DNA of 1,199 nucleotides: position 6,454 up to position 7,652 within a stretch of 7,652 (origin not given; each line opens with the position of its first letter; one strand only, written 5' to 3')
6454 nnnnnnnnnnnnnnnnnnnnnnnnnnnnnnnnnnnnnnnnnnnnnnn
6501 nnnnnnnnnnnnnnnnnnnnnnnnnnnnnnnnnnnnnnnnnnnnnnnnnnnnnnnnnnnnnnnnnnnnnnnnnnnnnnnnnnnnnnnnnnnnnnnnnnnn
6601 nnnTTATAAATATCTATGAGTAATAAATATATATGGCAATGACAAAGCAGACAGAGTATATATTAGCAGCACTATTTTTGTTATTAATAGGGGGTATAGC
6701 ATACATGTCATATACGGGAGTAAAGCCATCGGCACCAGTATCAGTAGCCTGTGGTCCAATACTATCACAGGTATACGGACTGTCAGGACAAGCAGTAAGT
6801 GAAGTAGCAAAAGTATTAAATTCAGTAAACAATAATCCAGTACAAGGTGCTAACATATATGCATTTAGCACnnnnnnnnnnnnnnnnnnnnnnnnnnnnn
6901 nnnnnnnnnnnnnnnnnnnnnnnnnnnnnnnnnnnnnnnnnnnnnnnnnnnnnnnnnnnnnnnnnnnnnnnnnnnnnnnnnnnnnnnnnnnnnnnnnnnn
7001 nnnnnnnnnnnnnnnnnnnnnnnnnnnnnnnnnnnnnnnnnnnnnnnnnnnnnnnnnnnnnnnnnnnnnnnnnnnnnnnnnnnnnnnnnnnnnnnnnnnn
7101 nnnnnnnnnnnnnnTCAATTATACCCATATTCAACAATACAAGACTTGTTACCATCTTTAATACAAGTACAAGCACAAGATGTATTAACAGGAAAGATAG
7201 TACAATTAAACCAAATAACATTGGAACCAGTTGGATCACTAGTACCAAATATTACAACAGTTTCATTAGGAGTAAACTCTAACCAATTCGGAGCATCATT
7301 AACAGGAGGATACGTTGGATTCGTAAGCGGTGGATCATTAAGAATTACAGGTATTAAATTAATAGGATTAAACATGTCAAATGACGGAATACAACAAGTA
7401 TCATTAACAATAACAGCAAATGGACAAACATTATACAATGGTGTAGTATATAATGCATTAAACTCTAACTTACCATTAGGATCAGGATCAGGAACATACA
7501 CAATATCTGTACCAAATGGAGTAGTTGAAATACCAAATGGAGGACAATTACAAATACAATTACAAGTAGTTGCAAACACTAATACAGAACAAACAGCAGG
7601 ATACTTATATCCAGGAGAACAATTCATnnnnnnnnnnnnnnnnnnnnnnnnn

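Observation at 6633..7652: A real 340-codon gene is missing from the ORF track, and the three listed minus-strand ORFs here are its shadows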

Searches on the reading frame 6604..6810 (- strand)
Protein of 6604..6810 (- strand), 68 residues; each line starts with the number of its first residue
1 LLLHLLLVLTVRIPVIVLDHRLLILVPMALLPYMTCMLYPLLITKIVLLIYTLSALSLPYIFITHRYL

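Call 77: search_protein_families(library=ncbifam, proteins=[window:6604-6810:-], max_evalue=0.01)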
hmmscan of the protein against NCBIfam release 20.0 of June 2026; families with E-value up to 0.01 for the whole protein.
window:6604-6810:- (68 aa): 0 families

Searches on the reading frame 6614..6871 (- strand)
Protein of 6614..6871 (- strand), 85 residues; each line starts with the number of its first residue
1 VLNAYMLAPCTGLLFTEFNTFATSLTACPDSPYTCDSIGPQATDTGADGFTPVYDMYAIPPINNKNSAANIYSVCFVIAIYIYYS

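Call 8: search_protein_families(library=pfam, proteins=[window:6614-6871:-], max_evalue=0.1)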
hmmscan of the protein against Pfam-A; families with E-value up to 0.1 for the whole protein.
window:6614-6871:- (85 aa): 0 families

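Call 77: search_protein_families(library=ncbifam, proteins=[window:6614-6871:-], max_evalue=0.01)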
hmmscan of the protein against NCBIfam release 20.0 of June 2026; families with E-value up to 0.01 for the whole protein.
window:6614-6871:- (85 aa): 0 families

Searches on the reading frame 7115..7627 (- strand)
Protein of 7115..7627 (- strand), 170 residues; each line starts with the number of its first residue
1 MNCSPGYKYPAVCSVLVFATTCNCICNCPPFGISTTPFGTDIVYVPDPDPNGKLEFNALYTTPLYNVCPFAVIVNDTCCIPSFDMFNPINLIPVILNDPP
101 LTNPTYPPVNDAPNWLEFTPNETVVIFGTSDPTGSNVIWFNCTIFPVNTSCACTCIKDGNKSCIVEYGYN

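Call 8: search_protein_families(library=pfam, proteins=[window:7115-7627:-], max_evalue=0.1)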
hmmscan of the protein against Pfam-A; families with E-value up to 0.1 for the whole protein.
window:7115-7627:- (170 aa): 0 families

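Call 77: search_protein_families(library=ncbifam, proteins=[window:7115-7627:-], max_evalue=0.01)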
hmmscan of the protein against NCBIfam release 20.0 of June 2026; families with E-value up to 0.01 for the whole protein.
window:7115-7627:- (170 aa): 0 families

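Call 78: search_solved_structures(query=window:7115-7627:-, max_evalue=1)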
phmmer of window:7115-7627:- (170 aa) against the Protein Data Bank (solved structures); distinct sequences matched with E-value up to 1: 2.
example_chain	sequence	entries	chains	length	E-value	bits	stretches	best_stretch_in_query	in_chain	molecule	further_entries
7awz_A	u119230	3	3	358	0.0025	21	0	27-62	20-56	Scone-E | SconeE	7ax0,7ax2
3hxj_A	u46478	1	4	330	0.84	12.8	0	26-62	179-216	Pyrrolo-quinoline quinone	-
